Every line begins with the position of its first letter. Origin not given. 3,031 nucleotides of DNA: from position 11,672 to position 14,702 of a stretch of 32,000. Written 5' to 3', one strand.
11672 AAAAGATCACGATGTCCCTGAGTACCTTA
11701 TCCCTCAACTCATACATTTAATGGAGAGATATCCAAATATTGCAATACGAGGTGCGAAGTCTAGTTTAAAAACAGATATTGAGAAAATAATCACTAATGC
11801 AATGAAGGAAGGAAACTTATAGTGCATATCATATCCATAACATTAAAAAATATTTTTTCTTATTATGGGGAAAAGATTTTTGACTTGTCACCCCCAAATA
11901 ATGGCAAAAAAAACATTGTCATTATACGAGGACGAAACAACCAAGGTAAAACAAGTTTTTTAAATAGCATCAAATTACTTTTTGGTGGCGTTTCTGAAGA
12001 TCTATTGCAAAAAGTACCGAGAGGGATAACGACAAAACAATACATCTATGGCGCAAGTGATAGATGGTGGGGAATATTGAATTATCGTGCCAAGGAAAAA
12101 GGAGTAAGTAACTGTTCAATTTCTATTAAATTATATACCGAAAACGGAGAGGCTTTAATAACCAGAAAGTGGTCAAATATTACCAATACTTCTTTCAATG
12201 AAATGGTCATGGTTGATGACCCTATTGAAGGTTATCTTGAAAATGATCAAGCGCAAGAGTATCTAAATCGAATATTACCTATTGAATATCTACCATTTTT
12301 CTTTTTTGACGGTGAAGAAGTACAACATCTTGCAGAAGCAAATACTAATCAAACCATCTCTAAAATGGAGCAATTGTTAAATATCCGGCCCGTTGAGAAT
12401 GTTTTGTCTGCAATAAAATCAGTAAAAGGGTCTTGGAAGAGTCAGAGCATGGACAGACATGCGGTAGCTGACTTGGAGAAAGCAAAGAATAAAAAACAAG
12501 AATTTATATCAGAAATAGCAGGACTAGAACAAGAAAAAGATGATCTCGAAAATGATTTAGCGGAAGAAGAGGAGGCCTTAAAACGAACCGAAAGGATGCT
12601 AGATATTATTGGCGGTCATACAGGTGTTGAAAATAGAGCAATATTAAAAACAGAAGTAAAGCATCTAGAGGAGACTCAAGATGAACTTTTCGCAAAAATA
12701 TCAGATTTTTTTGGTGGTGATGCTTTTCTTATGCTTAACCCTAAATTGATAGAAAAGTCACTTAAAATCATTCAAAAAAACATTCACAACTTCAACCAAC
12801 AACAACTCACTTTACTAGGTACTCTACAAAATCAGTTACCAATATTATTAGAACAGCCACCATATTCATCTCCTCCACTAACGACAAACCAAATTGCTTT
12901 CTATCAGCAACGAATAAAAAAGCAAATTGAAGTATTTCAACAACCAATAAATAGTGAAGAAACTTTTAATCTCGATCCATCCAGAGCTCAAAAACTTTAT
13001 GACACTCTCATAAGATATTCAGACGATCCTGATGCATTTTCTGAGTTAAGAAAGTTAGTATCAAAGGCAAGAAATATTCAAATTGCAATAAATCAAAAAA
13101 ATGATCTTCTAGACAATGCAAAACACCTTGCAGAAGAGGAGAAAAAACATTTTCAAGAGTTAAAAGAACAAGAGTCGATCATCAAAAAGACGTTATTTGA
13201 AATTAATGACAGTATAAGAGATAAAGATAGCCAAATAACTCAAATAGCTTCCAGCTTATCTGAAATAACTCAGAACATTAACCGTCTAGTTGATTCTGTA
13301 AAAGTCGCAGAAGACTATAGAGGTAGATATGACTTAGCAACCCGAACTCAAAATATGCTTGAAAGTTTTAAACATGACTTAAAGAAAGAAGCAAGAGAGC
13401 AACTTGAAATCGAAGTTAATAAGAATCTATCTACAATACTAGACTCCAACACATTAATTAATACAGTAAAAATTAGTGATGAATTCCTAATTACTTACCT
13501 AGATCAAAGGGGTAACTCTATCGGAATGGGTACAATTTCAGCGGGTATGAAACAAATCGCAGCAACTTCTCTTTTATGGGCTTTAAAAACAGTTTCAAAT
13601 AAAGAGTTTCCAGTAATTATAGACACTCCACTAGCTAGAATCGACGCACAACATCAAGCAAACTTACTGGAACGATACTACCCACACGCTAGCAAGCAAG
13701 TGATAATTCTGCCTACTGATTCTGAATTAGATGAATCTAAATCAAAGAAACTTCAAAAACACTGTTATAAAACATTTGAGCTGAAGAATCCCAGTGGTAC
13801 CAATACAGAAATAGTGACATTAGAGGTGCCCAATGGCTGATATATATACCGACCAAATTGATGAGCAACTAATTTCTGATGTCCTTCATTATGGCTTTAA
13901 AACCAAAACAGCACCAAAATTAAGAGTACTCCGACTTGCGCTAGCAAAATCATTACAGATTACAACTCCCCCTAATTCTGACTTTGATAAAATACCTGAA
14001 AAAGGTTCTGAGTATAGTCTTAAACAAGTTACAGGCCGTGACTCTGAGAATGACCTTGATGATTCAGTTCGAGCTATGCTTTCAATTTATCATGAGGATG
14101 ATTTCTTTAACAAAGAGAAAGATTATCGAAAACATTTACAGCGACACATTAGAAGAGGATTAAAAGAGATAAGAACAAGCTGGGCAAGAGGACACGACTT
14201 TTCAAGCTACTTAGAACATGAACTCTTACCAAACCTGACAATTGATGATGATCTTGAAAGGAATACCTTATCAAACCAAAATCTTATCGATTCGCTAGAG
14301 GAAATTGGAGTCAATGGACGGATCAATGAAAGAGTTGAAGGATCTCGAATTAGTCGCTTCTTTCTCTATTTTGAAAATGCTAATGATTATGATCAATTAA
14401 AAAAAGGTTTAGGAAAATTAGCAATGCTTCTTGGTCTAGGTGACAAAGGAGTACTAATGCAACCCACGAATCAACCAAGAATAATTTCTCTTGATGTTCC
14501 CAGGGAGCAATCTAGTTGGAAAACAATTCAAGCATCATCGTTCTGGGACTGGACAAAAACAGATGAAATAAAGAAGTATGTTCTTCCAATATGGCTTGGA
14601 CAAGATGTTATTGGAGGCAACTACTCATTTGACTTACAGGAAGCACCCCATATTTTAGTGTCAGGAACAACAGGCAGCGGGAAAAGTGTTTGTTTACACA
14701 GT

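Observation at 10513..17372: Six-gene coupled operon joining a DndC/DndD/(DndE?)-FtsK phosphorothioation-like module to a PARIS/OLD-like ATPase + TOPRIM pair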

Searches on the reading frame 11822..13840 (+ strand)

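Call 4: search_protein_families(library=pfam, proteins=[window:11822-13840:+], max_evalue=0.01)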
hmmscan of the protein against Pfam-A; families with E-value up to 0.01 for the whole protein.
window:11822-13840:+ (672 aa): 4 families
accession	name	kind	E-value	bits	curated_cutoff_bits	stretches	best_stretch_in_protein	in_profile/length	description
PF13476.12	AAA_23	-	9.7e-11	43.1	27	1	5-257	1-197/201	AAA domain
PF06840.17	PDC10_C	-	0.00087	19.7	27.3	1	431-495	15-82/90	Programmed cell death protein 10, C-terminal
PF02463.25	SMC_N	-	0.0027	17.6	40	0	516-636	83-201/220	RecF/RecN/SMC N terminal domain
PF07817.19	GLE1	-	0.0031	17.3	24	1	438-495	4-61/250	GLE1-like protein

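Call 5: search_protein_families(library=padloc, proteins=[window:11822-13840:+], max_evalue=0.01)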
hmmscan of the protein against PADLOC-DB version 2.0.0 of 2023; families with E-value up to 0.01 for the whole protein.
window:11822-13840:+ (672 aa): 57 families (the best 25 are shown)
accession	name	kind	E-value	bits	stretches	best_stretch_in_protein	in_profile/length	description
PDLC02719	PbeC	-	0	1567.5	1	1-659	1-659/659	PbeC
PDLC02738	PbeC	-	6.2e-99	330.3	1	3-656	3-669/673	PbeC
PDLC02668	DndD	-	2.2e-91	305.8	1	1-661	1-649/659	DndD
PDLC02756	PbeC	-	2.2e-89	299.2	1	1-655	1-642/643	PbeC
PDLC02663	DndD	-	7.7e-82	274.1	1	1-664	1-665/675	DndD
PDLC02667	DndD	-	4.9e-81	271.4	1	1-656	1-641/657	DndD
PDLC02740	PbeC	-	1.8e-78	263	1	1-655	1-640/648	PbeC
PDLC02731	PbeC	-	6.9e-77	257.8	1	1-655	1-642/645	PbeC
PDLC02721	PbeC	-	4.5e-67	225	2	480-665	484-668/669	PbeC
PDLC02716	PbeC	-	1.5e-58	196.8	1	1-658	1-635/639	PbeC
PDLC02735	PbeC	-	2e-52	176.9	1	1-654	1-650/652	PbeC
PDLC02748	PbeC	-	1.8e-43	147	2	1-261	1-257/671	PbeC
PDLC02665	DndD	-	2.5e-43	146.7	2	442-654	416-629/645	DndD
PDLC02709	PbeC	-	7.7e-43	145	2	405-659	388-640/661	PbeC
PDLC02664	DndD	-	3.6e-41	139.4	2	456-651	453-642/662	DndD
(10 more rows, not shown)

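Call 6: search_protein_families(library=ncbifam, proteins=[window:11822-13840:+], max_evalue=0.01)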
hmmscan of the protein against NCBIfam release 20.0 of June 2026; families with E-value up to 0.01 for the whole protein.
window:11822-13840:+ (672 aa): 5 families
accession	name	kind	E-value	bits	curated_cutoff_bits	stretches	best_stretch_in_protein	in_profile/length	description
TIGR03185.1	DNA_S_dndD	equivalog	1.9e-82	277.8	245.85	1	1-655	1-635/650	DNA sulfur modification protein DndD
NF045487.1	ASRP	equivalog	3.9e-12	45.6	300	2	32-292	16-233/593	archaea-specific SMC-related protein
TIGR01189.1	ccmA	equivalog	0.00049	19.8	131.6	0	569-645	125-197/198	heme ABC exporter ATP-binding protein CcmA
TIGR00611.2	recf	equivalog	0.0015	17.7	172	1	30-58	21-49/339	DNA replication/repair protein RecF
NF010061.0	PRK13538.1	equivalog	0.0036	16.8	195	0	565-644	127-204/211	cytochrome c biogenesis heme-transporting ATPase CcmA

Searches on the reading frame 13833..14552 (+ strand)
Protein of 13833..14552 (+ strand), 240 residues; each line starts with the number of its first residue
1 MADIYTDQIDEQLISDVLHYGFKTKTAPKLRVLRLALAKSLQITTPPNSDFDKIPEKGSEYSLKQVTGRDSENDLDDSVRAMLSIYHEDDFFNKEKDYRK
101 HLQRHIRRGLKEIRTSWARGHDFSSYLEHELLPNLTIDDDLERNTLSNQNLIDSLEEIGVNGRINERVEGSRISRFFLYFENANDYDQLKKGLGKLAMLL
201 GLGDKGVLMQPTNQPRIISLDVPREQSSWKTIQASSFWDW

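Call 35: find_related_loci(query=A2, collection=metagenome_contigs, flank=10000)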
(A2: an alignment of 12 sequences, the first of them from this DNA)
Query A2 (240 aa) in metagenome_contigs; peptide patterns used: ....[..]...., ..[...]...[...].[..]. (x = any residue, [..] = any of these).
340 stretches matched a pattern; 112 encode a relative of the query (tblastn E <= 1e-3); the best 80 are kept; 80 distinct loci.
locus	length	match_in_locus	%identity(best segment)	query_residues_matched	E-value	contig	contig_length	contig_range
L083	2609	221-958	48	1-240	7e-77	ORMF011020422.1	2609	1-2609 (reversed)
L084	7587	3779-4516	48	1-240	7e-76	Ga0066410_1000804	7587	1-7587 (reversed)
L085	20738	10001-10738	48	1-240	2e-75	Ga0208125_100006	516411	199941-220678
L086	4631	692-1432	49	1-240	3e-75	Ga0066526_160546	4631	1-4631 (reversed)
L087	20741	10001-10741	49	1-240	3e-75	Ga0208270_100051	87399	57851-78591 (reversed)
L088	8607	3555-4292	48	1-240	2e-75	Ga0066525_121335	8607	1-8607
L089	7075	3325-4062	48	1-240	1e-74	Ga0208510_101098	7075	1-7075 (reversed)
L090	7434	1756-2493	48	1-240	1e-74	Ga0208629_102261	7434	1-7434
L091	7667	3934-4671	50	1-240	4e-74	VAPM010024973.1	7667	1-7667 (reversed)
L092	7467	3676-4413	48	1-240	7e-74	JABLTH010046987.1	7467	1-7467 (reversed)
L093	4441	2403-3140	46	1-240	3e-72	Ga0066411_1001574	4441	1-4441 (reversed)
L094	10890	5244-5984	46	1-240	6e-72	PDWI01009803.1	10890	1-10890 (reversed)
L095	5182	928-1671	44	1-240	2e-71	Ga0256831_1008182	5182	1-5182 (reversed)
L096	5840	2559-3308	47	1-240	3e-69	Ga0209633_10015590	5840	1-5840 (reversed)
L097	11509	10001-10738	46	1-240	3e-68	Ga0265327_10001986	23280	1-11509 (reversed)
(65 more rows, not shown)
